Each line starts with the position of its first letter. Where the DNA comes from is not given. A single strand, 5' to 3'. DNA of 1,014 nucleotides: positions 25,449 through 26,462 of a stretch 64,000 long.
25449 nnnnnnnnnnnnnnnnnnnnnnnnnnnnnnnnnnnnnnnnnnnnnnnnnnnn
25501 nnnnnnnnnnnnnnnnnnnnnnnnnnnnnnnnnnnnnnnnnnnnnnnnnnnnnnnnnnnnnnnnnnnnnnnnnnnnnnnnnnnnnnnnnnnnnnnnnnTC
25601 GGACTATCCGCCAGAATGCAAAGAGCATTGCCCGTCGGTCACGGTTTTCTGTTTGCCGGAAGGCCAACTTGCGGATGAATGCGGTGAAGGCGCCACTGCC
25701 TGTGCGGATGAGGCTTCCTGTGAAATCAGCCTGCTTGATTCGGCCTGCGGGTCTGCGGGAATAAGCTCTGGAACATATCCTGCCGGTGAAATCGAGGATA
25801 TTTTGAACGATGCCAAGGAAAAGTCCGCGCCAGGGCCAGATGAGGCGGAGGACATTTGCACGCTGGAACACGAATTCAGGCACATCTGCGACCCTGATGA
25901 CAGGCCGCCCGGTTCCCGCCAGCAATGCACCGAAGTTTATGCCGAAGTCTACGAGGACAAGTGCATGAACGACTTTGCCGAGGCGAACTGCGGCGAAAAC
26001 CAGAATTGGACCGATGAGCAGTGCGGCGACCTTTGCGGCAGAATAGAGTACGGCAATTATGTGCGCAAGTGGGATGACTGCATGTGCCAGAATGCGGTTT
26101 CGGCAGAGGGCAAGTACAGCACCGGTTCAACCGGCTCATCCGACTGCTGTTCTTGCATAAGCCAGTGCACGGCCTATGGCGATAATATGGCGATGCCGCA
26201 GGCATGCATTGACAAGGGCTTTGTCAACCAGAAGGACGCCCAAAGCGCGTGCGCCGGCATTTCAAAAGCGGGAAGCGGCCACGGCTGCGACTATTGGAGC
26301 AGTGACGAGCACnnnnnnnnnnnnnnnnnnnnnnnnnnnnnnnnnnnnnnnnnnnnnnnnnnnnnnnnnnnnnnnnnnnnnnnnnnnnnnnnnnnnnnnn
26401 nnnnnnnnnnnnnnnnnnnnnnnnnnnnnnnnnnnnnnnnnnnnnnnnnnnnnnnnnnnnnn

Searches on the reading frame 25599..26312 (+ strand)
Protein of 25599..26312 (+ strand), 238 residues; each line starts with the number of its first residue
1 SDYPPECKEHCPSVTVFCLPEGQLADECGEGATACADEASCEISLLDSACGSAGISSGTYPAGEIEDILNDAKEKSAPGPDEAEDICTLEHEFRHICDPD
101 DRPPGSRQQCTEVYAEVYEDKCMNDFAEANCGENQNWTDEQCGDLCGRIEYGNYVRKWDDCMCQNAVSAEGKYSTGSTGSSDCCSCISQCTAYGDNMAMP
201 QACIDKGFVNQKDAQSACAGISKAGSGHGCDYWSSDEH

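Call 73: find_homologous_proteins(query=A4, max_evalue=0.001)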
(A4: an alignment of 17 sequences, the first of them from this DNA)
Query A4 (17 sequences) (238 aa, profile of the alignment): 3 proteins with E <= 0.001 among 1662 candidates.
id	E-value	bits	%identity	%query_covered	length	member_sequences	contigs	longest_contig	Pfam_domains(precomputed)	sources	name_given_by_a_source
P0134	2.7e-61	226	25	95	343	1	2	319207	-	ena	-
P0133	4.8e-59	218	26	98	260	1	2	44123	-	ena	-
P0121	2.0e-18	85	98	49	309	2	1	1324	-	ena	-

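Call 78: find_related_loci(query=A5, collection=metagenome_contigs, flank=8000)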
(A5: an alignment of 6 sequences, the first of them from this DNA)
Query A5 (238 aa) in metagenome_contigs; peptide patterns used: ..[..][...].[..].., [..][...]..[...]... (x = any residue, [..] = any of these).
90 stretches matched a pattern; 4 encode a relative of the query (tblastn E <= 1e-3); 4 distinct loci.
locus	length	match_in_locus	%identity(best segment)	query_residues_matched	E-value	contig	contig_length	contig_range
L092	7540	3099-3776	32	3-233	5e-31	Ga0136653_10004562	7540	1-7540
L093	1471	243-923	31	3-233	6e-29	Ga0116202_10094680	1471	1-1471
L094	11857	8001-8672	33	2-232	2e-27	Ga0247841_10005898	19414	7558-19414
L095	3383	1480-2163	31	3-233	9e-27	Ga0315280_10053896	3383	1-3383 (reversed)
